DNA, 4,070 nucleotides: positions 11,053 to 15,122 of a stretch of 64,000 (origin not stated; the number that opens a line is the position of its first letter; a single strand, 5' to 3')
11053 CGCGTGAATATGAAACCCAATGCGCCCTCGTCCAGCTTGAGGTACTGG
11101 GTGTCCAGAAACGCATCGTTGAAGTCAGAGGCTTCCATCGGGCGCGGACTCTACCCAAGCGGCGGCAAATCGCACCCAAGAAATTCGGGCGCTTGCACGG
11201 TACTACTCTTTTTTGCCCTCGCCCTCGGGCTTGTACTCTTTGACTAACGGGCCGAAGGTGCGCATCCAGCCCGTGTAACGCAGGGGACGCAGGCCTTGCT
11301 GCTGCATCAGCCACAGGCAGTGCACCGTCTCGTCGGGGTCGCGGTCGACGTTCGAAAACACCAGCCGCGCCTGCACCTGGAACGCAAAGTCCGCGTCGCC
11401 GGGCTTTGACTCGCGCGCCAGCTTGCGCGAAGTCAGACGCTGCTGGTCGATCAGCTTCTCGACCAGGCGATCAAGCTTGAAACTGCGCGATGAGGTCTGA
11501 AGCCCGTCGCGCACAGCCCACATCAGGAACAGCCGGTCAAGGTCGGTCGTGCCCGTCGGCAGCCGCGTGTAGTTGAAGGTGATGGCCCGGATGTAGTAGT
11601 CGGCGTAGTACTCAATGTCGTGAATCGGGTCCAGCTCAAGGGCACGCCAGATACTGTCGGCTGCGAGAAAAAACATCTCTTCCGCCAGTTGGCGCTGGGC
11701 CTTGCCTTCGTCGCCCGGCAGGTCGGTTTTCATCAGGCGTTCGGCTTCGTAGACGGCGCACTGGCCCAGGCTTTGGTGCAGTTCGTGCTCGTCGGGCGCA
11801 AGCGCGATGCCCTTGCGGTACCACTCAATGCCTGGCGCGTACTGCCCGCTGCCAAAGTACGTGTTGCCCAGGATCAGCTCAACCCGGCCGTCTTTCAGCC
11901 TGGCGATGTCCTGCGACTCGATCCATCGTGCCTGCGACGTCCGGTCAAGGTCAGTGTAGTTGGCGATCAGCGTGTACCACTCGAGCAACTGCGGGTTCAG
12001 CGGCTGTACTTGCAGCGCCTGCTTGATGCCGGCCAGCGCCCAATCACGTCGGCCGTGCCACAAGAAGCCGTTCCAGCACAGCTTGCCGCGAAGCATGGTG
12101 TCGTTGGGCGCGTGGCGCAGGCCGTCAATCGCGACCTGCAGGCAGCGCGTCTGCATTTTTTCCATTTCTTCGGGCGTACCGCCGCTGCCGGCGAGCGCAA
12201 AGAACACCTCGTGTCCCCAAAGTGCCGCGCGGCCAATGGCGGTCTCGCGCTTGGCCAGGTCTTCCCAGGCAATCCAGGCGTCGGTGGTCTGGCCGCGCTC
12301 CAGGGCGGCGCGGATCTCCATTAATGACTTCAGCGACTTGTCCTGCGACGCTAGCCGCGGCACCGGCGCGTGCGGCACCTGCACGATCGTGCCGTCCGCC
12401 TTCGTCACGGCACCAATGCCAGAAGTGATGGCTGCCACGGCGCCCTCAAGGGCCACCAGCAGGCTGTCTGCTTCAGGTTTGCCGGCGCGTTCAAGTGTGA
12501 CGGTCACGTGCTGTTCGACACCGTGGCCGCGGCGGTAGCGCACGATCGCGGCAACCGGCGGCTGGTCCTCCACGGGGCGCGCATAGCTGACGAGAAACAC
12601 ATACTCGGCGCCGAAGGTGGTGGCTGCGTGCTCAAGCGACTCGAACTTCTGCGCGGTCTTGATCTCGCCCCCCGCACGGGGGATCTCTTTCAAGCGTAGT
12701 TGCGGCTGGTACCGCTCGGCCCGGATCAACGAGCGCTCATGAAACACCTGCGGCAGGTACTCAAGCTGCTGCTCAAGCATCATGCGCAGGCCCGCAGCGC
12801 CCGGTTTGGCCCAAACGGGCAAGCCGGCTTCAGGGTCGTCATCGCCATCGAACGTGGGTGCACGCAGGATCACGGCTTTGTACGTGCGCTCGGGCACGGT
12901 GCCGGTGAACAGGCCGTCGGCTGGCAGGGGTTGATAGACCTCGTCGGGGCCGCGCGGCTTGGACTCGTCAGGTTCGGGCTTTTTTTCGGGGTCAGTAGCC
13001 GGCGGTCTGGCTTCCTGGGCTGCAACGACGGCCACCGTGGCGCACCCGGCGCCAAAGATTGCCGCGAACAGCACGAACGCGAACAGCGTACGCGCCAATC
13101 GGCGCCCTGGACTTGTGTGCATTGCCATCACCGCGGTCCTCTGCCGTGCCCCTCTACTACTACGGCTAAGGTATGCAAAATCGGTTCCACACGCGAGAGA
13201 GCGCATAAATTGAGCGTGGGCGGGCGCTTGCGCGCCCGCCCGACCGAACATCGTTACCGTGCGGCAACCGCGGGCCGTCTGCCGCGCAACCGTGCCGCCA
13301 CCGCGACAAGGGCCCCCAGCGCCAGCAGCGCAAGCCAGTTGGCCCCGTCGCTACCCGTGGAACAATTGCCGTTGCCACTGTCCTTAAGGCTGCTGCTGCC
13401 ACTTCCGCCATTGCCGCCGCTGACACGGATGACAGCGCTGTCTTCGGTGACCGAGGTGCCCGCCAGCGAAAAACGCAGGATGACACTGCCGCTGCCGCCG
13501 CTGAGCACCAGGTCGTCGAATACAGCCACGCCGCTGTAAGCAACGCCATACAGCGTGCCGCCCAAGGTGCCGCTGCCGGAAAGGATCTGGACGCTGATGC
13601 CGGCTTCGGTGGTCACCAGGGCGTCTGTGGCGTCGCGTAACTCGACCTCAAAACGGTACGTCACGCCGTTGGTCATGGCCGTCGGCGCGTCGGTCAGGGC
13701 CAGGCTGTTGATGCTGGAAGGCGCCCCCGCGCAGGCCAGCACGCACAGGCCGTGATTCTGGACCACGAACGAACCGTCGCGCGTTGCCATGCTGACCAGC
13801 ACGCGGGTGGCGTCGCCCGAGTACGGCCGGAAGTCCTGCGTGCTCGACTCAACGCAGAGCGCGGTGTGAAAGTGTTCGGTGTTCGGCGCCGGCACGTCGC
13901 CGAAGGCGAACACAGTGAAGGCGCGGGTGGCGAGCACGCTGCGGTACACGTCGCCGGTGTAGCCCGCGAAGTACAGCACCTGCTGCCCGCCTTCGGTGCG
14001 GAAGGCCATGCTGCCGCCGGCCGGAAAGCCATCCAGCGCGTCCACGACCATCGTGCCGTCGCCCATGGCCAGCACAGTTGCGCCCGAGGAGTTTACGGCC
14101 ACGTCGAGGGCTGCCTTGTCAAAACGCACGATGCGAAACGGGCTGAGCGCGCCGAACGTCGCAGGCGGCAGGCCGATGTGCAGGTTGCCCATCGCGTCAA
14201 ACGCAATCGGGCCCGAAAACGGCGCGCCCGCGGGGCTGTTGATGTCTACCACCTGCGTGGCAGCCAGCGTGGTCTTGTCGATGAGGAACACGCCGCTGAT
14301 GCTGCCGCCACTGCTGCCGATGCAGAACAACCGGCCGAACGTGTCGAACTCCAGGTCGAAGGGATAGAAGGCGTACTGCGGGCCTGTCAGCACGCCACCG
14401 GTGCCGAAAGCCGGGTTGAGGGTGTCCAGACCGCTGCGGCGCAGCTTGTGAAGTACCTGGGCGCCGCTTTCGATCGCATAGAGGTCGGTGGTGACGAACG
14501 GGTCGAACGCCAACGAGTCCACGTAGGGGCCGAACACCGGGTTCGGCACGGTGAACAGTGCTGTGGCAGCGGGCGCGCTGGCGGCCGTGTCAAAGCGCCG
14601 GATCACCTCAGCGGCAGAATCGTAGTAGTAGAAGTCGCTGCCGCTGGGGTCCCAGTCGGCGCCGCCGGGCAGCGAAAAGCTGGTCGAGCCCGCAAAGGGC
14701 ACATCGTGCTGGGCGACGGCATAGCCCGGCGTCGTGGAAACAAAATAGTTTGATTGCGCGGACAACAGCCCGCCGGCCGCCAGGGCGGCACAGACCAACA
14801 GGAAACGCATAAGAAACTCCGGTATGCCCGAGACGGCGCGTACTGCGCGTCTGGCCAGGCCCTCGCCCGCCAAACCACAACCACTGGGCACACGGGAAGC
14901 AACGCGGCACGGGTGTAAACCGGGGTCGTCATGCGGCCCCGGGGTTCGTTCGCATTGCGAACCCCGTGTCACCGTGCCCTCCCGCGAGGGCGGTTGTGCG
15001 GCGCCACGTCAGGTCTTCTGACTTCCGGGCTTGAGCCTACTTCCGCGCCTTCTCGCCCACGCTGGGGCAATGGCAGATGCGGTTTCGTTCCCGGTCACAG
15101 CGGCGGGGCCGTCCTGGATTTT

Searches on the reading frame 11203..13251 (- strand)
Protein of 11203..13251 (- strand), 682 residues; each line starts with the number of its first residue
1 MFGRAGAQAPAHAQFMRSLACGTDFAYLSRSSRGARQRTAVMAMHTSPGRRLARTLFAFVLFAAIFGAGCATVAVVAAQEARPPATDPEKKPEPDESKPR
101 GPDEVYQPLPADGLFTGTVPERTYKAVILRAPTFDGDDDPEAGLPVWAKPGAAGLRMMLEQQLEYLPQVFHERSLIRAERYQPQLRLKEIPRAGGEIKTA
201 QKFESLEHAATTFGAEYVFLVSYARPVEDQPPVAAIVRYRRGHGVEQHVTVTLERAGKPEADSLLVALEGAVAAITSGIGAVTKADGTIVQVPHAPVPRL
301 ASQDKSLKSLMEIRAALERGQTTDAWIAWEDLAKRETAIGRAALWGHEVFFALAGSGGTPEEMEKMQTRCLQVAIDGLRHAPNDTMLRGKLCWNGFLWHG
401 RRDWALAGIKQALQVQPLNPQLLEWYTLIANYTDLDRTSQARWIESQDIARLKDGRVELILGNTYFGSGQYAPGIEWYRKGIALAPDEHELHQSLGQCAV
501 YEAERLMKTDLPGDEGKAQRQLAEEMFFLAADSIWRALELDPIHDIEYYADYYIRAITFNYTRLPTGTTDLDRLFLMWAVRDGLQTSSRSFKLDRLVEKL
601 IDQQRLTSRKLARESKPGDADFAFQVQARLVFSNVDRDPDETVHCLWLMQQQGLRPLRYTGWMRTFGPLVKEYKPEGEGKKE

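Call 31: search_protein_families(library=pfam, proteins=[window:11203-13251:-], max_evalue=0.00001)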
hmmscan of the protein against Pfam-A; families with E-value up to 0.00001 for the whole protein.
window:11203-13251:- (682 aa): 0 families

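Call 67: search_protein_families(library=pfam, proteins=[window:11203-13251:-], max_evalue=0.01)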
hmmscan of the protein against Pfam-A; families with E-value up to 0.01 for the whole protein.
window:11203-13251:- (682 aa): 4 families
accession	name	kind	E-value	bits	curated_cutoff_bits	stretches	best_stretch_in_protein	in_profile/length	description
PF00515.34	TPR_1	-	0.00051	20.2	27.8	0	461-487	7-33/34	Tetratricopeptide repeat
PF13428.12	TPR_14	-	0.0013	19.7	23.5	0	459-497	5-43/44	Tetratricopeptide repeat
PF07719.23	TPR_2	-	0.0013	19.1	27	0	461-487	7-33/34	Tetratricopeptide repeat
PF13414.12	TPR_11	-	0.0019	18.3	26.8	1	462-497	1-36/42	TPR repeat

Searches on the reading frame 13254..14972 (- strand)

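Call 31: search_protein_families(library=pfam, proteins=[window:13254-14972:-], max_evalue=0.00001)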
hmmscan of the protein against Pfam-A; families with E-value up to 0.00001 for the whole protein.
window:13254-14972:- (572 aa): 0 families

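Call 67: search_protein_families(library=pfam, proteins=[window:13254-14972:-], max_evalue=0.01)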
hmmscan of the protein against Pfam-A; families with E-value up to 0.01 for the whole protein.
window:13254-14972:- (572 aa): 1 family
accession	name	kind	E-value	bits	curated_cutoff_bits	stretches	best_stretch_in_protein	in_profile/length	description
PF08450.18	SGL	-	0.0097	16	26.3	0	99-137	133-173/246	SMP-30/Gluconolactonase/LRE-like region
